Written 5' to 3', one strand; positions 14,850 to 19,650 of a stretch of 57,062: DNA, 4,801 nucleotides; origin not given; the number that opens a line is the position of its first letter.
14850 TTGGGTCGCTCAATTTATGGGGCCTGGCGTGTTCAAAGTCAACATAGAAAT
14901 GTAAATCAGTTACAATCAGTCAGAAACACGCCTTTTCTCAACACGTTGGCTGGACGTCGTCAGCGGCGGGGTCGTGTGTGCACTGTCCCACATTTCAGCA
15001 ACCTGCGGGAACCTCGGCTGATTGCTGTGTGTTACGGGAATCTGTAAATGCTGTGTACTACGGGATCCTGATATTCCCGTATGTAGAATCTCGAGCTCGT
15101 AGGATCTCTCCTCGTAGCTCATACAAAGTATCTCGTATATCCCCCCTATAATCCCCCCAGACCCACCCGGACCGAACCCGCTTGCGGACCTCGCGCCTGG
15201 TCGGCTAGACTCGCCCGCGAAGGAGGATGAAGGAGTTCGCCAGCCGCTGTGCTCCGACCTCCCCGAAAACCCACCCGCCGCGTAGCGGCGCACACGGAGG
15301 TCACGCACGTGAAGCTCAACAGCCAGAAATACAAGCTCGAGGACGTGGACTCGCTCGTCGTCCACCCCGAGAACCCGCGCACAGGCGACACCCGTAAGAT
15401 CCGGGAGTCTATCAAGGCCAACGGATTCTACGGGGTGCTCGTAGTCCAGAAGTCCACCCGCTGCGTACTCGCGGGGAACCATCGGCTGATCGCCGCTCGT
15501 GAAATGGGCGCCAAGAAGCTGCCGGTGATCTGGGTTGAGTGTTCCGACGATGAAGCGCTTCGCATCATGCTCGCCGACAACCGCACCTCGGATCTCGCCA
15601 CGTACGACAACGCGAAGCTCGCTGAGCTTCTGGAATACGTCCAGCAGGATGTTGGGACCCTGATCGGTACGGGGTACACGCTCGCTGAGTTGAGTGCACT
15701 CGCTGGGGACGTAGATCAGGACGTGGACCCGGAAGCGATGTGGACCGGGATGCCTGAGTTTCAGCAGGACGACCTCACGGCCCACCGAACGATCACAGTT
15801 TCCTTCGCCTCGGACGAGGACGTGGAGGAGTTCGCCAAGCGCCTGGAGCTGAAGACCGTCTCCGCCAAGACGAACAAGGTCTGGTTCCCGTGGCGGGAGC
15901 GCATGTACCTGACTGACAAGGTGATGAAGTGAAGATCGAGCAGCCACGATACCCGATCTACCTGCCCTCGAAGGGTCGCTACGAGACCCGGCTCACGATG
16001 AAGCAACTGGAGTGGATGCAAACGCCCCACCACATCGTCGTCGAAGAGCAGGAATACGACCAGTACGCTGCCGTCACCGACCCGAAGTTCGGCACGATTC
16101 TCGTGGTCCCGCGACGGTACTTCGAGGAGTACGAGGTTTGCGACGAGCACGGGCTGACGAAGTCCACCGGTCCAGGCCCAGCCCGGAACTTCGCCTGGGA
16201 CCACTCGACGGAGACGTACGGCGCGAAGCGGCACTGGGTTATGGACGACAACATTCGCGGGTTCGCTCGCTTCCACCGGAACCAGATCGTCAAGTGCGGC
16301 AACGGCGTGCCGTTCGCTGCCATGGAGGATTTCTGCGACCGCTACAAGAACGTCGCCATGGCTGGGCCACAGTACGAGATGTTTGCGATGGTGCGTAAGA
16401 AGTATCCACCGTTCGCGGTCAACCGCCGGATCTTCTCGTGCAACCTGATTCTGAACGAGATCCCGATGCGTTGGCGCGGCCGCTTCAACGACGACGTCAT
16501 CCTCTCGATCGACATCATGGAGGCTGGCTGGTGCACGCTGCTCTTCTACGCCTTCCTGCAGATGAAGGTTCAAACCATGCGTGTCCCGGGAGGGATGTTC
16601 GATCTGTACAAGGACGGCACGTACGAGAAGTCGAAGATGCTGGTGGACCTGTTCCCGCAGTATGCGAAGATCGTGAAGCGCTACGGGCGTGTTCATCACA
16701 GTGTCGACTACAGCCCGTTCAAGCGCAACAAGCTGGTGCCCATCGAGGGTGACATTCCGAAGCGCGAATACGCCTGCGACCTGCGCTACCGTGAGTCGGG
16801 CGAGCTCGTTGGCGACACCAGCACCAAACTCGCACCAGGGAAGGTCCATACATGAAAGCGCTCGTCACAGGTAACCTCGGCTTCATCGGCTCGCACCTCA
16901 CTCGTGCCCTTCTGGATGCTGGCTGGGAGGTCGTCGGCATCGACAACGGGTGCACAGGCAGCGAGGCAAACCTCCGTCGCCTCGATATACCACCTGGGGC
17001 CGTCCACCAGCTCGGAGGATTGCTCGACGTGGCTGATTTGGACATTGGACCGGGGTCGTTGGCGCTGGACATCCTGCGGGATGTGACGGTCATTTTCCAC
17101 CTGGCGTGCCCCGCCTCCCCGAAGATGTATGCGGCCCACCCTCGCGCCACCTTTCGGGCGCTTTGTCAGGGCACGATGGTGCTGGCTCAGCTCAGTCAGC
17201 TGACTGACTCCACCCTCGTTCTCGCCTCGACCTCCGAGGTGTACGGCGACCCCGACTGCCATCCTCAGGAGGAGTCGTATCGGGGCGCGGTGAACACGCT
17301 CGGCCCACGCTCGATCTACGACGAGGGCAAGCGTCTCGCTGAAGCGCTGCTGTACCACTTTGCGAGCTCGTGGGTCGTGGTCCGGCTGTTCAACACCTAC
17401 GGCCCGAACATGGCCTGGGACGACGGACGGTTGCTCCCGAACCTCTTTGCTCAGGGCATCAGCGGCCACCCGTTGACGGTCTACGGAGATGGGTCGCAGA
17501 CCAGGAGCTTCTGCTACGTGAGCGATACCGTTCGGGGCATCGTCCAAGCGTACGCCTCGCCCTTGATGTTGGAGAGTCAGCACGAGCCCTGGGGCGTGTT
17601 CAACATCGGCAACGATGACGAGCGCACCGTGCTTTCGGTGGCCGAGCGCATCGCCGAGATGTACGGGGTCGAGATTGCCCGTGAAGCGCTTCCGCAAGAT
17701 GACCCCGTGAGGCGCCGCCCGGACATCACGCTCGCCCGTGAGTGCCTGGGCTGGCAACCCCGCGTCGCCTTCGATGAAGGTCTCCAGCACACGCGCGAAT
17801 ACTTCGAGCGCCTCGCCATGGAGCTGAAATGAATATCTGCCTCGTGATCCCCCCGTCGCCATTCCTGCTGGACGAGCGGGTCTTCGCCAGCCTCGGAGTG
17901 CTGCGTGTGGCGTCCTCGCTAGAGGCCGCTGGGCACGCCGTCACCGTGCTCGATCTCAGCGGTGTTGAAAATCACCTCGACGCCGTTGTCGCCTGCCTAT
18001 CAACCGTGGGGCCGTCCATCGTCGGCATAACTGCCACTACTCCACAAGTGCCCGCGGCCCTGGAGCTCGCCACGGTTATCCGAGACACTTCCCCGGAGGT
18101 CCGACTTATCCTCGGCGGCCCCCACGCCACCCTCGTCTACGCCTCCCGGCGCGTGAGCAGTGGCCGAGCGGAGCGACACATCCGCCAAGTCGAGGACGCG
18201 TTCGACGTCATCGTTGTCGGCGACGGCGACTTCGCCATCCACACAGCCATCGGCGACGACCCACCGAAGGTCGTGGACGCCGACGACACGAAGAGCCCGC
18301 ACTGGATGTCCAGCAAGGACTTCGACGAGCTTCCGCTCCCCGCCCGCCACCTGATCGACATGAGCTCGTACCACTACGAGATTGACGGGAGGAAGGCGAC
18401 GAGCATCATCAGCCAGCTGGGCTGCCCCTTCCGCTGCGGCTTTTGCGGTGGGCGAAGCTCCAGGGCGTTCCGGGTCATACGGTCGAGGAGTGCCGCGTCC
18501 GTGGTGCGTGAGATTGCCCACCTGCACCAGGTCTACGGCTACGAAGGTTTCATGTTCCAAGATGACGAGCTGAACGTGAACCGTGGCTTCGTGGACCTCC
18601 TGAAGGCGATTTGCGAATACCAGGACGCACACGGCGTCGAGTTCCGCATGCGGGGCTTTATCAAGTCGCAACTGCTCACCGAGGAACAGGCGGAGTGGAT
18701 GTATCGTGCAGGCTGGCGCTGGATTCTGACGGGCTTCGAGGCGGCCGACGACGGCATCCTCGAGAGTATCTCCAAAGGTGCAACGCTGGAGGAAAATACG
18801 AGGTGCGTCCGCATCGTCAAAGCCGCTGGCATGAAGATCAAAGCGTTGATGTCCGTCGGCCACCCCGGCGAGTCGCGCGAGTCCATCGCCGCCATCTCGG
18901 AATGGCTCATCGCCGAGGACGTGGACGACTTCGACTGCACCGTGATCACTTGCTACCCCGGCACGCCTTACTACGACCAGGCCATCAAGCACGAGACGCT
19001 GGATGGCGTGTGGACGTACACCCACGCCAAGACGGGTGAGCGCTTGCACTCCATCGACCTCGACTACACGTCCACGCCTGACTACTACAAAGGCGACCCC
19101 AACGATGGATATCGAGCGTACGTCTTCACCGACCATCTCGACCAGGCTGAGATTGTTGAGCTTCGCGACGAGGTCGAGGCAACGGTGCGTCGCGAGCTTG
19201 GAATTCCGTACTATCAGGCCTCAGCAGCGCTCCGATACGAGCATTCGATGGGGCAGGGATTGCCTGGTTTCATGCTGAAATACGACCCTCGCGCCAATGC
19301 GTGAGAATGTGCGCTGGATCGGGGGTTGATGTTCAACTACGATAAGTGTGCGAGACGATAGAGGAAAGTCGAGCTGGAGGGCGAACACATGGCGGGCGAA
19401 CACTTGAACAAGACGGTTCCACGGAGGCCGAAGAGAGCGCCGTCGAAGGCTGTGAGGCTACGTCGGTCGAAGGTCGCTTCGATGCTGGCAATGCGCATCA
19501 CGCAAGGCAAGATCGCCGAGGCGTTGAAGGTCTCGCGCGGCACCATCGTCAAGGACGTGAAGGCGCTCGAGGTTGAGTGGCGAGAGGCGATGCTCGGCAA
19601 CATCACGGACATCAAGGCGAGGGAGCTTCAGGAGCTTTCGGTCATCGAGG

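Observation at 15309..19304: Early cassette of ParB-like nuclease, GT-A-like transferase, UDP-xylose-synthase-like SDR and B12-radical-SAM enzyme: a candidate undescribed phage sugar-modification pathway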

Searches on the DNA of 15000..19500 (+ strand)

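Call 5: search_dna_similar(query=window:15000-19500:+, collection=phages, mode=near, max_rows=30)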
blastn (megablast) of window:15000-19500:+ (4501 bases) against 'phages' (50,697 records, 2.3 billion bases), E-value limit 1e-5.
No match.

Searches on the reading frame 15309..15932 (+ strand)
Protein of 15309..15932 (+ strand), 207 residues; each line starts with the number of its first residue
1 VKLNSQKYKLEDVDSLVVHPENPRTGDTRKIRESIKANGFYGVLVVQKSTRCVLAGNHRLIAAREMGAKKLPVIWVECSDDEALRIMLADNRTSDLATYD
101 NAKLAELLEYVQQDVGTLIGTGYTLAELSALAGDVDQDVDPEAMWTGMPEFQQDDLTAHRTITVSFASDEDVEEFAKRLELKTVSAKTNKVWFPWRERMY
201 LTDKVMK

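Call 3: search_protein_families(library=pfam, proteins=[window:15309-15932:+], max_evalue=0.01)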
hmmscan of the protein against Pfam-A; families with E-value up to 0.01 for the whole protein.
window:15309-15932:+ (207 aa): 1 family
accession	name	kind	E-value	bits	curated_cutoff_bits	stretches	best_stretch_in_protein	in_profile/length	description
PF02195.25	ParB_N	-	1.2e-05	25.6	26.3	1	27-91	26-93/95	ParB N-terminal domain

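Call 4: search_protein_families(library=phrogs, proteins=[window:15309-15932:+], max_evalue=0.001)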
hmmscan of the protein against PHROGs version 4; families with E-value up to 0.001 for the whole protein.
window:15309-15932:+ (207 aa): 15 families
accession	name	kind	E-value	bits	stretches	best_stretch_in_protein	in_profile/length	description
phrog_723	-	DNA, RNA and nucleotide metabolism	6.7e-38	131.7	1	9-183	14-199/223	ParB-like partition protein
phrog_620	-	DNA, RNA and nucleotide metabolism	2.2e-32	113.9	1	7-168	8-149/217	ParB-like partition protein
phrog_8071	-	DNA, RNA and nucleotide metabolism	2.6e-28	100.4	1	12-142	11-140/389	ParB-like partition protein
phrog_498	-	other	3.4e-26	92.9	1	2-146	29-173/633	DNA methyltransferase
phrog_940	-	DNA, RNA and nucleotide metabolism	1.3e-16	61.8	1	8-113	6-114/388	nuclease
phrog_6392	-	DNA, RNA and nucleotide metabolism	3.6e-16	60.8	1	18-141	20-153/268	ParB-like partition protein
phrog_6218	-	DNA, RNA and nucleotide metabolism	1.7e-14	54.8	1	12-103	9-109/506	ParB-like partition protein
phrog_4715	-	DNA, RNA and nucleotide metabolism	5.9e-13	49.1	1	12-109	151-257/630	ParB-like partition protein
phrog_930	-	DNA, RNA and nucleotide metabolism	1.1e-10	42.7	1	10-190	9-188/223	ParB-like partition protein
phrog_9353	-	unknown function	3.9e-09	37.7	1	17-178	20-182/245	-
phrog_15396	-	DNA, RNA and nucleotide metabolism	6.3e-07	30.5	1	13-131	9-130/258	ParB-like partition nuclease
phrog_3264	-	DNA, RNA and nucleotide metabolism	9.8e-07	29.7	1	30-106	74-154/337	ParB-like partition protein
phrog_1033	-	DNA, RNA and nucleotide metabolism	1.6e-06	29.2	1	22-84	48-117/334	ParB-like partition protein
phrog_5475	-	unknown function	0.00011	22.1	1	11-102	6-96/458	-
phrog_3951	-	unknown function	0.00062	20.3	1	12-89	22-109/301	-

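Call 45: search_protein_families(library=ncbifam, proteins=[window:15309-15932:+], max_evalue=0.001)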
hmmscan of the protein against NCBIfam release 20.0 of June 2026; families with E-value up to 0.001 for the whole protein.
window:15309-15932:+ (207 aa): 3 families
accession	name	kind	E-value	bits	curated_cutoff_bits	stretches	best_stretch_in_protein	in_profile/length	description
TIGR00180.1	parB_part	domain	1.9e-08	34.3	58.45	1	7-106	4-113/186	ParB/RepB/Spo0J family partition protein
TIGR04285.1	nucleoid_noc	exception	0.0002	20.8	315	1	14-103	8-104/255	nucleoid occlusion protein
TIGR03734.1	PRTRC_parB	hypoth_equivalog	0.0003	19.4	278.6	1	29-106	18-103/555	PRTRC system ParB family protein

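Call 111: find_related_loci(query=window:15309-15932:+, collection=viral_contigs, flank=4000)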
Query window:15309-15932:+ (207 aa) in viral_contigs; peptide patterns used: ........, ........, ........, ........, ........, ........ (x = any residue, [..] = any of these).
27 stretches matched a pattern; 7 encode a relative of the query (tblastn E <= 1e-3); 7 distinct loci.
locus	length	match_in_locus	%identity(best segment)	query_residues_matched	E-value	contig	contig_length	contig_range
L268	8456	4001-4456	44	1-142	4e-38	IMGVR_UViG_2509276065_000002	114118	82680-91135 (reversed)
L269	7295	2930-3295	51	13-135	2e-35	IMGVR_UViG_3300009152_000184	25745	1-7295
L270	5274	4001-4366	52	13-135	4e-35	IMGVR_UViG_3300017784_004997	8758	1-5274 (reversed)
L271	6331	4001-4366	52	13-135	4e-35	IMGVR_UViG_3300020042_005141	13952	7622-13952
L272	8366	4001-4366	52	13-135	4e-35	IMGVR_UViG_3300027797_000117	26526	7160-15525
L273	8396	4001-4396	55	8-135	1e-33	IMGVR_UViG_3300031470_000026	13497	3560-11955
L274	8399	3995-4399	44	13-154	3e-29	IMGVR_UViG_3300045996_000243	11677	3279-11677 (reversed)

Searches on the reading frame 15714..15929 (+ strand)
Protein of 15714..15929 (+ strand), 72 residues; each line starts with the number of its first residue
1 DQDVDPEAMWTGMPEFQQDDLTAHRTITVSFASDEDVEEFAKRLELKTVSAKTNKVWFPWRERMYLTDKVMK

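Call 109: search_protein_representatives(protein=window:15714-15929:+)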
Query: 72 residues. Proteins with E-value up to 0.001 (for the whole library): 1152; up to 1e-10: 12; up to 1e-30: 1. The best 150 are listed.
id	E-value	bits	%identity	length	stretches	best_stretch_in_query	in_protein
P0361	6.3e-41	153.1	100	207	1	1-72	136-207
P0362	1.0e-13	67.1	39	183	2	9-68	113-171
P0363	3.5e-12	62.2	56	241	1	3-69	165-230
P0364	3.7e-12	62.1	37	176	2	7-65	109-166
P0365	5.4e-12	61.6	48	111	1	3-67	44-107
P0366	1.2e-11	60.5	56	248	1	4-63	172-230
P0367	1.7e-11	60.0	49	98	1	5-72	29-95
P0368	2.6e-11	59.4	49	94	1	2-72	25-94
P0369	4.0e-11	58.8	54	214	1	5-64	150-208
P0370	5.0e-11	58.5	50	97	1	5-64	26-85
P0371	6.4e-11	58.2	52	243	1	1-70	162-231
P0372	7.9e-11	57.9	52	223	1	10-67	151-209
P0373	1.1e-10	57.5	51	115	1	9-70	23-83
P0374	1.1e-10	57.5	44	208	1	2-66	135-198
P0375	1.2e-10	57.3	48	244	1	5-70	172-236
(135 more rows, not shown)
